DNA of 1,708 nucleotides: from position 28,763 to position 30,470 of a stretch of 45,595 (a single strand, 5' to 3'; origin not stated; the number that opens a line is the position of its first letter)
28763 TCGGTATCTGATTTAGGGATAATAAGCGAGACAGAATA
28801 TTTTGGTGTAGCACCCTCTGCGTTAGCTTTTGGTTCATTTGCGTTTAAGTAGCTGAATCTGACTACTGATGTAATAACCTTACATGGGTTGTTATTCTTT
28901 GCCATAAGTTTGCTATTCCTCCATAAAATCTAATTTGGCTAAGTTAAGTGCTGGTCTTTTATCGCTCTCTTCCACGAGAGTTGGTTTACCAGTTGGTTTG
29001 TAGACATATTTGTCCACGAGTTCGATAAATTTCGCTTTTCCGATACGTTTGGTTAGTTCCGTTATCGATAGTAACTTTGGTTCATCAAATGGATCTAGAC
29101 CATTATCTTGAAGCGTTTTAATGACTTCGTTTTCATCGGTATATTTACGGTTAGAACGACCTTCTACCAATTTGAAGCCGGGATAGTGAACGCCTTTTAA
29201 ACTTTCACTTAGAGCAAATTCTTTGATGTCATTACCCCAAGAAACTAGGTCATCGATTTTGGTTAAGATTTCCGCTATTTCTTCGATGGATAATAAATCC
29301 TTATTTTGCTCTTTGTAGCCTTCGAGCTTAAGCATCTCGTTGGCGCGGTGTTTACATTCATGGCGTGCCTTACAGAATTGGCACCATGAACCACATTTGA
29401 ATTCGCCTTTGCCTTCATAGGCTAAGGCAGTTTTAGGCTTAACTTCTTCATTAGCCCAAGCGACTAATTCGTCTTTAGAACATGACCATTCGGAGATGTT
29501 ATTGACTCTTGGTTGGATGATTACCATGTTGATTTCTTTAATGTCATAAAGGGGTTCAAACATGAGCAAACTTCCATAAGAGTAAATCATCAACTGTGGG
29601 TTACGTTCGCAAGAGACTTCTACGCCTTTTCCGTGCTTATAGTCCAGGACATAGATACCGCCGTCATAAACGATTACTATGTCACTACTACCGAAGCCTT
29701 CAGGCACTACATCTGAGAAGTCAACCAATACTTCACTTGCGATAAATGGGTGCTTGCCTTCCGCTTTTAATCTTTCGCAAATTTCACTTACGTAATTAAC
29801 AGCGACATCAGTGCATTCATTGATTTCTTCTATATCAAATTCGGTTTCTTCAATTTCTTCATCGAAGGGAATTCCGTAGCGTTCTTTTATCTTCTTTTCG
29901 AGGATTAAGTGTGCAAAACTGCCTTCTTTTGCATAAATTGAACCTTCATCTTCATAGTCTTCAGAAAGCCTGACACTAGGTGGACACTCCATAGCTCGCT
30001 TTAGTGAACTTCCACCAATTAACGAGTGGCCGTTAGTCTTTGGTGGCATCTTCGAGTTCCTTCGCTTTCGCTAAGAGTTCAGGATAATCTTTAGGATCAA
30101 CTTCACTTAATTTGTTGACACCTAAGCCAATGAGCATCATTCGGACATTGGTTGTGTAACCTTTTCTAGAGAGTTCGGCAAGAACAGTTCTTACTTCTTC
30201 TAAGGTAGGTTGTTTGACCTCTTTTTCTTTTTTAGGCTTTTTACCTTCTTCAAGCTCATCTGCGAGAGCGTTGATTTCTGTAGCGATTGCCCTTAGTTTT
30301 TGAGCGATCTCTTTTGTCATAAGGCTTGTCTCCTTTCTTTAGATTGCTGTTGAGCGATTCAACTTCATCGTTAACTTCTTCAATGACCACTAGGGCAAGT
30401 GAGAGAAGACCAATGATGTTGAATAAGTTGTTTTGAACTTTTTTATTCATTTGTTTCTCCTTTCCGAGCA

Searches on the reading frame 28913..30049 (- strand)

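Call 15: search_protein_families(library=phrogs, proteins=[window:28913-30049:-], max_evalue=0.001)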
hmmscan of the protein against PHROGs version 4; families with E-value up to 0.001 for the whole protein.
window:28913-30049:- (378 aa): 2 families
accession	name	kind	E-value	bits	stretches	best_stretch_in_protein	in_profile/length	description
phrog_69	-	DNA, RNA and nucleotide metabolism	7.8e-114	382.4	1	4-376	83-474/501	exonuclease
phrog_3953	-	DNA, RNA and nucleotide metabolism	2.8e-15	57.5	1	7-202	12-177/186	exonuclease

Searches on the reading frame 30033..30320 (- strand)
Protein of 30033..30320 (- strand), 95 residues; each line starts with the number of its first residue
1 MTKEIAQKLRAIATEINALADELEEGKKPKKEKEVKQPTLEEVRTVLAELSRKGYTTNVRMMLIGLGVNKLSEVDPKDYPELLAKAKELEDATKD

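Call 15: search_protein_families(library=phrogs, proteins=[window:30033-30320:-], max_evalue=0.001)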
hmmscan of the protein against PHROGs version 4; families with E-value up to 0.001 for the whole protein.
window:30033-30320:- (95 aa): 5 families
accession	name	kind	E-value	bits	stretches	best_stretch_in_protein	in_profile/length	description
phrog_408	-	unknown function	6.7e-21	75.8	1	3-91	15-110/111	-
phrog_3709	-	unknown function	5e-08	34.2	1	13-87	71-143/145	-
phrog_5053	-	unknown function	0.00014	23.2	1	13-85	23-95/99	-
phrog_18562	-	unknown function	0.00015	23.3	1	32-89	90-147/151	-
phrog_4220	-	unknown function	0.0002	22.6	1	3-63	4-56/79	-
